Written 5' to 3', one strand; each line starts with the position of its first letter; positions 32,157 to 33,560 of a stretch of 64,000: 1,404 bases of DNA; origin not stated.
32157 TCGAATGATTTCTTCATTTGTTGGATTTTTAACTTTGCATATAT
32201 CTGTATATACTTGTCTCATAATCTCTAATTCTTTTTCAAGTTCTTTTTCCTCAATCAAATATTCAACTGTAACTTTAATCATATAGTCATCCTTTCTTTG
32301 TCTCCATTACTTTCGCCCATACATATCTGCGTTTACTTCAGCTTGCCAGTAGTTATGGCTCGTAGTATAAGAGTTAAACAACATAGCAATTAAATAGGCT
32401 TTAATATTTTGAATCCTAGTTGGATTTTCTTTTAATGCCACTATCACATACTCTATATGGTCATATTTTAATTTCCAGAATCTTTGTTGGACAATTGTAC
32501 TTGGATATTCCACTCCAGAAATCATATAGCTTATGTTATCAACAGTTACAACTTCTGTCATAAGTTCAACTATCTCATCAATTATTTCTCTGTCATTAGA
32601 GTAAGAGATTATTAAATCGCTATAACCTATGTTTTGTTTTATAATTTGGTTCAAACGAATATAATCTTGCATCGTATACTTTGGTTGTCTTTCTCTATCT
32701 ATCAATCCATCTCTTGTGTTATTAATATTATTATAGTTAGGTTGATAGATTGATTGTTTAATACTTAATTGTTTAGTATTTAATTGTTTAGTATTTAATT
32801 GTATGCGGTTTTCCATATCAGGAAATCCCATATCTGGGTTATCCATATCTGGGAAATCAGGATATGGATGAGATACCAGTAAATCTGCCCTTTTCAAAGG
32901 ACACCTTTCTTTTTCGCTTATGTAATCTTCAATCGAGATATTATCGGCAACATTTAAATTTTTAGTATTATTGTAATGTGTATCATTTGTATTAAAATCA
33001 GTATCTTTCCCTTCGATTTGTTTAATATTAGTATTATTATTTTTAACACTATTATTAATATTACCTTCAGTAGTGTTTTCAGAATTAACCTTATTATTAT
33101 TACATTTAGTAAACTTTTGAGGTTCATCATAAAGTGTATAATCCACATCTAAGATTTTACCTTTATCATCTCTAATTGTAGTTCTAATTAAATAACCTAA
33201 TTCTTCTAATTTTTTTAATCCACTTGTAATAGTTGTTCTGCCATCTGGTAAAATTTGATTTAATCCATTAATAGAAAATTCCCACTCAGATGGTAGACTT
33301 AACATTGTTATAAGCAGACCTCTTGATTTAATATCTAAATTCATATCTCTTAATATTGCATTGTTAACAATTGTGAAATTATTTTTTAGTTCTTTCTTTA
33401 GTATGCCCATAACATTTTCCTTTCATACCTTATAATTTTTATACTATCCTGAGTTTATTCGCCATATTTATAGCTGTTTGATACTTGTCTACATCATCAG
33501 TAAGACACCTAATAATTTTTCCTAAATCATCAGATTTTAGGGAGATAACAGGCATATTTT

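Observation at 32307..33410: Replication initiator gene containing its own iterons (origin embedded in the ORF, lambda O-style), next to a small tyrosine recombinase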

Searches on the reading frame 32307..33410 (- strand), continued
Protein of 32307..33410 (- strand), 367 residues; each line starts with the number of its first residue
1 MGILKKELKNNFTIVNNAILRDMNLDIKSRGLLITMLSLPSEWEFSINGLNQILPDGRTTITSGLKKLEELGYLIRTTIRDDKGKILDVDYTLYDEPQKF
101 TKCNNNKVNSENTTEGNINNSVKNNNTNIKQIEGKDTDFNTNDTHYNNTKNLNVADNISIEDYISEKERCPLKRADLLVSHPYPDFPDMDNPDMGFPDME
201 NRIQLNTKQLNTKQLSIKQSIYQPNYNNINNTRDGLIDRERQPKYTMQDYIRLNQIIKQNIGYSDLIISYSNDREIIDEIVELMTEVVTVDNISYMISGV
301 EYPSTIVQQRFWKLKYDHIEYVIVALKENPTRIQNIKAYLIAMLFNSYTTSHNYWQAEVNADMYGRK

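Call 32: get_annotated_region(hit=H29, flank=6000)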
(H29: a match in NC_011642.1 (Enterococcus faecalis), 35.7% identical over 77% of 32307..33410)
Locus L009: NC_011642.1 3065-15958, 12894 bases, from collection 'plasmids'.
description: Enterococcus faecalis plasmid pMG2200, complete sequence
organism: Enterococcus faecalis (NCBI taxid 1351)
taxonomy: Bacteria; Bacillota; Bacilli; Lactobacillales; Enterococcaceae; Enterococcus; Enterococcus faecalis
host: -; source: -; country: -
typing (MOB-suite, as given by PLSDB): conjugative; replicon rep_cluster_980; relaxase MOBP,MOBP; mating-pair formation MPF_T
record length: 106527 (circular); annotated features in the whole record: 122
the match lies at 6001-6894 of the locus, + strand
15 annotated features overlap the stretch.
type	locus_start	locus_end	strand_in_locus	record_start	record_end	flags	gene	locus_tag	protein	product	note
CDS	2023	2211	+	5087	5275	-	-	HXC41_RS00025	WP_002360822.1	hypothetical protein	-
CDS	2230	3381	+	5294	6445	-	-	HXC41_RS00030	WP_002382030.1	DUF3991 domain-containing protein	-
CDS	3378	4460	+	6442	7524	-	-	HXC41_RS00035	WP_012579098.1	lysozyme family protein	-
CDS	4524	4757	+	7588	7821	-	-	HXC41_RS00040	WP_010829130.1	hypothetical protein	-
CDS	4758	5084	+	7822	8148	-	-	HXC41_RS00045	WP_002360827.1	type II toxin-antitoxin system PemK/MazF family toxin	-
CDS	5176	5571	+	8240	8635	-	-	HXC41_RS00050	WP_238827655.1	hypothetical protein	-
CDS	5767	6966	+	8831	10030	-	-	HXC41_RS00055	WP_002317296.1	DUF6017 domain-containing protein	-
CDS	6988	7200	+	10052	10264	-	-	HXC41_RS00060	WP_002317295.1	DUF5348 domain-containing protein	-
CDS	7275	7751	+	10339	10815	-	-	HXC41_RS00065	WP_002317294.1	PcfB family protein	-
CDS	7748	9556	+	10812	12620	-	-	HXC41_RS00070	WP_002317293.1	VirD4-like conjugal transfer protein, CD1115 family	-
CDS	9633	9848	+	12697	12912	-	-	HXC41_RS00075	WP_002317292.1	Maff2 family mobile element protein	-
CDS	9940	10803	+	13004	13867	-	-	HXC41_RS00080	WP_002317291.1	VirB6/TrbL-like conjugal transfer protein, CD1112 family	-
CDS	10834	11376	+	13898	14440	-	-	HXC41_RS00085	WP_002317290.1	MT-A70 family methyltransferase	-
CDS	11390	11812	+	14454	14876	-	-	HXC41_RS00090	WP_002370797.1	PrgI family protein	-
CDS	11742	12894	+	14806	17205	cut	-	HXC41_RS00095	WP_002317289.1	VirB4-like conjugal transfer ATPase, CD1110 family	-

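Call 37: predict_structure(alignment_id=A3)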
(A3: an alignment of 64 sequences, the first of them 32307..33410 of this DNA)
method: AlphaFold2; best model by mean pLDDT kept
length: 367 residues; sequences in the alignment: 64
mean_pLDDT: 61.8   pTM: 0.37
mean pLDDT of the five models: 61.8, 61.1, 61.0, 60.9, 60.3
residues with pLDDT >= 90: 54; 70-90: 138; 50-70: 19; < 50: 156
segments of 3 or more residues with pLDDT < 50: 1-14, 101-240
pLDDT, mean of each block of 10 residues (from residue 1): 37 58 83 84 78 82 87 79 68 73 31 31 32 31 31 37 34 29 30 32 30 31 32 34 69 92 93 92 91 83 87 93 85 83 91 87 70
secondary structure, 60 per line:
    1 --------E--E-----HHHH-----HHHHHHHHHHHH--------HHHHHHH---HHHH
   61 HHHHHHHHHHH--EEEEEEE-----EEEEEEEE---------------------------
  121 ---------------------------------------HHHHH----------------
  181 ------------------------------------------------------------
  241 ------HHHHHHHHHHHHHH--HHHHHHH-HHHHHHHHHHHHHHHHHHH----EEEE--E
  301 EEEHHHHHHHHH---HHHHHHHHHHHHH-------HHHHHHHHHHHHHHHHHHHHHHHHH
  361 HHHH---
elements in order: H18-21 H27-38 H47-53 H57-71 E74-80 E86-93 H160-164 H247-260 H263-269 H271-289 E294-297 E300-303 H304-312 H316-328 H336-364
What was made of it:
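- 32691..33110 (-): Predicted disordered, Asn-rich linker (residues 101-240) whose DNA carries the repeats. pLDDT below 50 for residues 101-240 (call 37).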

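Call 41: find_related_loci(query=A1, collection=genome_contigs, flank=5000)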
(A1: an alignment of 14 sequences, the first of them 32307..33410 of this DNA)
Query A1 (367 aa) in genome_contigs; peptide patterns used: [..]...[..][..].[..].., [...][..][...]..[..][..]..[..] (x = any residue, [..] = any of these).
600 stretches matched a pattern (row limit reached: there are more); 570 encode a relative of the query (tblastn E <= 1e-3); the best 80 are kept; 80 distinct loci.
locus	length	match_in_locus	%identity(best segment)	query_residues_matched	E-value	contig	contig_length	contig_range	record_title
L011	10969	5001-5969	29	1-365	2e-48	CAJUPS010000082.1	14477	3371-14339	MAG TPA_asm: uncultured Oscillospiraceae bacterium isolate MGBC162663 genome assembly, contig: MGBC162663.82, whole geno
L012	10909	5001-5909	30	1-365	8e-48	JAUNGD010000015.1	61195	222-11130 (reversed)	MAG: Lachnospiraceae bacterium isolate S26M_St_35 NODE_325_length_61195_cov_22.162005, whole genome shotgun sequence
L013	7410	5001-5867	32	1-365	7e-48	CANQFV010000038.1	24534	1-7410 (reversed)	MAG: uncultured Oscillospiraceae bacterium isolate Lapin-008__bin18 genome assembly, contig: Lapin-008__NODE_2333_length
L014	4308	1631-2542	30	1-365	2e-44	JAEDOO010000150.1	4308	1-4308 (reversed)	MAG: Lachnospiraceae bacterium isolate MAG320 NODE_21057_length_4308_cov_10.490948, whole genome shotgun sequence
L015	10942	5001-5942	29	1-367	3e-44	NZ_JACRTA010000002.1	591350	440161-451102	Lentihominibacter hominis strain NSJ-24 N24_ctg0002, whole genome shotgun sequence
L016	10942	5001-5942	29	1-367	1e-43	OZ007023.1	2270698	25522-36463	MAG: uncultured Oscillospiraceae bacterium isolate metabat2_pooled_hifiasm.1005 MAG genome assembly, chromosome: 1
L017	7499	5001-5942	29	1-367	6e-44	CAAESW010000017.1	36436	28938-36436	MAG TPA_asm: uncultured Collinsella sp., isolate HGM04200, WGS project CAAESW010000000 data, contig: ERS608556_39_k97_76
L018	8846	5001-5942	29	1-367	1e-43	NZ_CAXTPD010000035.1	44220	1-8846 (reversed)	Lacrimispora indolis SR3 isolate CC00457 CC00457_35_NODE_35_length_44220_cov_134.130055, whole genome shotgun sequence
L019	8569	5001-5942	29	1-367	1e-43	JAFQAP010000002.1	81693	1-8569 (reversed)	MAG: Clostridia bacterium isolate RGIG1645 Goat_Cecum-1__c157, whole genome shotgun sequence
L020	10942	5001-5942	29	1-367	1e-43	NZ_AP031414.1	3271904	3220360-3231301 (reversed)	Mediterraneibacter glycyrrhizinilyticus strain f23 chromosome, complete genome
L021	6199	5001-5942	29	1-367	6e-44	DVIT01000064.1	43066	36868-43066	MAG TPA_asm: Candidatus Scybalocola faecigallinarum isolate CHK178-757 CHK178__C223150_L43066_ERR3414573, whole genome s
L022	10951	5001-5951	28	1-365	2e-43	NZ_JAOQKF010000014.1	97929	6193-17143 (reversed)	Muriventricola aceti strain H5_61 .14207_7_60.14, whole genome shotgun sequence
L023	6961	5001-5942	29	1-367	2e-43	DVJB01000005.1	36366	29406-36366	MAG TPA_asm: Candidatus Onthomonas avicola isolate ChiGjej6B6-14002 ChiGjej6B6M5__C38318_L36366_SRR6323492, whole genome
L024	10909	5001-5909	29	1-363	5e-43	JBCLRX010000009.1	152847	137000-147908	Lachnospiraceae bacterium 29-84 voucher GPTB0079 scaffold9, whole genome shotgun sequence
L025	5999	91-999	29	1-363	4e-43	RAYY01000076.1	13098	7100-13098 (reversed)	Bacterium D16-56 strain D16-56 Scaffold76_1, whole genome shotgun sequence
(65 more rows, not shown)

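Call 80: search_protein_families(library=pfam, proteins=[P0077, P0101, P0109, P0118, P0082, P0094, P0100], max_evalue=0.001)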
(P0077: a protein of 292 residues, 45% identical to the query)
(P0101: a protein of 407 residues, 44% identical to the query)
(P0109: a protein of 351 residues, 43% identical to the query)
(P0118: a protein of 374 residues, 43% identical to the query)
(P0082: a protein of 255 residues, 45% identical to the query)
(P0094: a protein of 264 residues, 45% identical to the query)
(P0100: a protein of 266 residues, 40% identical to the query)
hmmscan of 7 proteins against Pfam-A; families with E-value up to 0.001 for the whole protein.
P0077 (292 aa): 4 families
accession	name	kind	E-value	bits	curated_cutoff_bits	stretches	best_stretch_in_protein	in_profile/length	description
PF19481.4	DUF6017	-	3.3e-43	147.8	27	1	167-290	23-148/148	Family of unknown function (DUF6017)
PF06970.17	RepA_N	-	1.3e-27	95.9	30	1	14-88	2-76/76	Replication initiator protein A (RepA) N-terminus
PF01047.28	MarR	-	0.0005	20.3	24.6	0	66-98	19-51/59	MarR family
PF13730.12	HTH_36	-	0.00079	19.6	25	0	30-93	2-54/55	Helix-turn-helix domain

P0101 (407 aa): 2 families
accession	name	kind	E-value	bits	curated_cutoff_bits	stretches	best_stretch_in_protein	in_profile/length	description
PF19481.4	DUF6017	-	9.9e-39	133.3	27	1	281-401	27-146/148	Family of unknown function (DUF6017)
PF06970.17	RepA_N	-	3.8e-29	100.8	30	1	18-92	2-76/76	Replication initiator protein A (RepA) N-terminus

P0109 (351 aa): 2 families
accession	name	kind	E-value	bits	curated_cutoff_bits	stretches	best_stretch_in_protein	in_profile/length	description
PF19481.4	DUF6017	-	2.7e-33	115.7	27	1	230-350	21-148/148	Family of unknown function (DUF6017)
PF06970.17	RepA_N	-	2.6e-31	107.8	30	1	18-92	2-76/76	Replication initiator protein A (RepA) N-terminus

P0118 (374 aa): 2 families
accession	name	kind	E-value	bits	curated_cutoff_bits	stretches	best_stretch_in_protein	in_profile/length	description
PF19481.4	DUF6017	-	2.5e-33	115.8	27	1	253-373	21-148/148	Family of unknown function (DUF6017)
PF06970.17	RepA_N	-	2.9e-31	107.6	30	1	18-92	2-76/76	Replication initiator protein A (RepA) N-terminus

P0082 (255 aa): 2 families
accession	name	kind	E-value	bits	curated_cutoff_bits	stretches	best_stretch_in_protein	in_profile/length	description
PF07261.16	DnaB_2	-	1.8e-17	63.2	22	1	151-217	2-73/74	Replication initiation and membrane attachment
PF13730.12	HTH_36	-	3.6e-08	33.5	25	1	24-74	2-55/55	Helix-turn-helix domain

P0094 (264 aa): 2 families
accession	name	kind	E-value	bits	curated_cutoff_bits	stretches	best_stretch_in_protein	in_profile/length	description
PF07261.16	DnaB_2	-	2.1e-18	66.2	22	1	150-217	1-73/74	Replication initiation and membrane attachment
PF13730.12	HTH_36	-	2.6e-08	34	25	1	24-74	2-55/55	Helix-turn-helix domain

P0100 (266 aa): 2 families
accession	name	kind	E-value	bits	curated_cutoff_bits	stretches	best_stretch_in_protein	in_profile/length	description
PF09524.15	Phg_2220_C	-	5.5e-29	100.5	27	1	166-237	1-73/73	Conserved phage C-terminus (Phg_2220_C)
PF13730.12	HTH_36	-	6.1e-06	26.4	25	1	25-74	3-55/55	Helix-turn-helix domain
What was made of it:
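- On RepA_N-type initiators with an intragenic origin (pSK41/pAD1 type): Some DUF6017 relatives do have it (call 80).
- On DnaD-like phage replisome organisers (HTH_36 + DnaB_2; SPP1 G38P-like): Homologues of the N-terminal domain that do carry DnaB_2 exist (call 80).
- The same type of N-terminal domain is also found fused to DnaB_2 or Phg_2220_C C-terminal domains (call 80).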

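Call 81: find_encoding_contigs(protein=P0109, flank=6000, max_places=1)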
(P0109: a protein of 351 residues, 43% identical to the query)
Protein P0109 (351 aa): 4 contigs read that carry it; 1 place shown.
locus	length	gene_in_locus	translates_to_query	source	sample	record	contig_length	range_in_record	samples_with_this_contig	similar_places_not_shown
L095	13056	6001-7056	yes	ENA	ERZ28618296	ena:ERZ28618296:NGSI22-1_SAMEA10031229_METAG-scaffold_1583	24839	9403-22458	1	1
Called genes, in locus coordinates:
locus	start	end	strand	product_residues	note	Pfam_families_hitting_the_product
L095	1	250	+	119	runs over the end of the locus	-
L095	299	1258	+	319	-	PF01207:Dus, PF01180:DHO_dh (faint), PF00977:His_biosynth (faint)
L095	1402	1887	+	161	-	PF03449:GreA_GreB_N, PF01272:GreA_GreB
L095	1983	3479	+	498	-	PF01336:tRNA_anti-codon, PF00152:tRNA-synt_2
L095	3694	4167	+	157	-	PF19552:DUF6075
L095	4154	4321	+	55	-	-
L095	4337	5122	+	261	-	PF00142:Fer4_NifH, PF01656:CbiA, PF02374:ArsA_ATPase (weak), PF06564:CBP_BcsQ (weak), PF09140:MipZ (weak), PF10609:ParA, PF13614:AAA_31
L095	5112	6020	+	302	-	PF02195:ParB_N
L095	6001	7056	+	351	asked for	PF06970:RepA_N, PF19481:DUF6017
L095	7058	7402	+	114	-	PF19517:DUF6050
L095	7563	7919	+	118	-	PF13560:HTH_31, PF12844:HTH_19, PF01381:HTH_3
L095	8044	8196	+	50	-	-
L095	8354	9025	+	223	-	PF08281:Sigma70_r4_2 (weak), PF04545:Sigma70_r4 (weak)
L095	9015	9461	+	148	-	PF08281:Sigma70_r4_2, PF04545:Sigma70_r4 (weak)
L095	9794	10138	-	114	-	-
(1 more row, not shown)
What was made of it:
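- One such gene sits directly after parA-parB (call 81). DUF6017 is fused to true RepA_N domains and is encoded after parA-parB (calls 80, 81).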

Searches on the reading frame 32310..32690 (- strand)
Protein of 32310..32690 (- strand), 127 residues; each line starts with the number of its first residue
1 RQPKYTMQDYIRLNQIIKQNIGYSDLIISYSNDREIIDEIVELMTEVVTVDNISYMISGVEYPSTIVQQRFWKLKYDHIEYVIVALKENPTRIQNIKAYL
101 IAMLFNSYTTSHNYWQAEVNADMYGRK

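Call 59: predict_structure(alignment_id=A4)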
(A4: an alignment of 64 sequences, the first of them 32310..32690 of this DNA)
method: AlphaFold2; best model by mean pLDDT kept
length: 127 residues; sequences in the alignment: 64
mean_pLDDT: 90.7   pTM: 0.83
mean pLDDT of the five models: 90.7, 89.5, 88.1, 87.8, 87.0
residues with pLDDT >= 90: 90; 70-90: 30; 50-70: 6; < 50: 1
segments of 3 or more residues with pLDDT < 50: none
pLDDT, mean of each block of 10 residues (from residue 1): 75 97 97 96 95 91 96 97 89 85 95 87 71
secondary structure, 60 per line:
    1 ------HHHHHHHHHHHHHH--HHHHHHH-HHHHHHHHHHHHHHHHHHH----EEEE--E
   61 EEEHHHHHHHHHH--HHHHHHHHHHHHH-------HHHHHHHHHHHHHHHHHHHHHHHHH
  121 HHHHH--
elements in order: H7-20 H23-29 H31-49 E54-57 E60-63 H64-73 H76-88 H96-125
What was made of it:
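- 32307..32690 (-): DUF6017 C-terminal domain (residues 241-367): helical with one beta-hairpin. Presumed replisome-recruiting module. Model pLDDT 90.7 (call 59).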

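Call 77: search_dna_similar(query=window:32310-32690:-, collection=plasmids, mode=protein, max_rows=60, max_evalue=0.001)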
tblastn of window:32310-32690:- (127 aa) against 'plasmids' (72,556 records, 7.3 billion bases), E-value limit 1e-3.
Records with a match: 21; places in all: 23; records where one place covers at least 80% of the query: 20.
Best place of each record, by identity: <60% 21.
By first word of the organism name: Enterococcus 14; Subdoligranulum 2; Streptococcus 2; Vescimonas 1; Monoglobus 1; Pusillibacter 1.
By predicted mobility (MOB-suite, as given by PLSDB): conjugative 16; non-mobilizable 5.
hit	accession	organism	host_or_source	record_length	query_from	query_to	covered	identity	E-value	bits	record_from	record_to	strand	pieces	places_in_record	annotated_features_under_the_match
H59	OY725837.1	Subdoligranulum variabile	-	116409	15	127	89%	44.2%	2e-23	100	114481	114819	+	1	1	record has no annotation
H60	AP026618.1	Enterococcus faecium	Homo sapiens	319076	15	123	86%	45.0%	9e-22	96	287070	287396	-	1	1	hypothetical protein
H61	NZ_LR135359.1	Enterococcus faecium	-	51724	15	123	86%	45.0%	2e-21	95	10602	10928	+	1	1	DUF6017 domain-containing protein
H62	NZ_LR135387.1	Enterococcus faecium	-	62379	15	123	86%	45.0%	2e-21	95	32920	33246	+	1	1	DUF6017 domain-containing protein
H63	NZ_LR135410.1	Enterococcus faecium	-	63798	15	123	86%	45.0%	2e-21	95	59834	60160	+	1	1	DUF6017 domain-containing protein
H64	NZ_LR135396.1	Enterococcus faecium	-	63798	15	123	86%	45.0%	2e-21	95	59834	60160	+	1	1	DUF6017 domain-containing protein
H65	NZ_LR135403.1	Enterococcus faecium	-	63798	15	123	86%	45.0%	2e-21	95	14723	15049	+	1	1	DUF6017 domain-containing protein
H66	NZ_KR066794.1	Enterococcus faecium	-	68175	15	123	86%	45.0%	2e-21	95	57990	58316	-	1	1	DUF6017 domain-containing protein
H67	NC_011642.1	Enterococcus faecalis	-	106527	15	123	86%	45.0%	2e-21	95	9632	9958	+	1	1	DUF6017 domain-containing protein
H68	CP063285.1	Enterococcus faecium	Homo sapiens,rectal swab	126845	15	123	86%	45.0%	2e-21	95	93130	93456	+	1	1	helix-turn-helix domain-containing protein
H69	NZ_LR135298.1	Enterococcus faecium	-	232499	15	123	86%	45.0%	2e-21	95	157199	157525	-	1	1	DUF6017 domain-containing protein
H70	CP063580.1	Enterococcus faecium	Homo sapiens,rectal swab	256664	15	123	86%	45.0%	2e-21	95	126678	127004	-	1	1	helix-turn-helix domain-containing protein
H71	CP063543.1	Enterococcus faecium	Homo sapiens,rectal swab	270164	15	123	86%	45.0%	2e-21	95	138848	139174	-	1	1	helix-turn-helix domain-containing protein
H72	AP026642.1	Enterococcus faecium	Homo sapiens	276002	15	123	86%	45.0%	2e-21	95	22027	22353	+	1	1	transposase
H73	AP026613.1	Enterococcus faecium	Homo sapiens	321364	15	123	86%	45.0%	2e-21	95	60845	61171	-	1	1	transposase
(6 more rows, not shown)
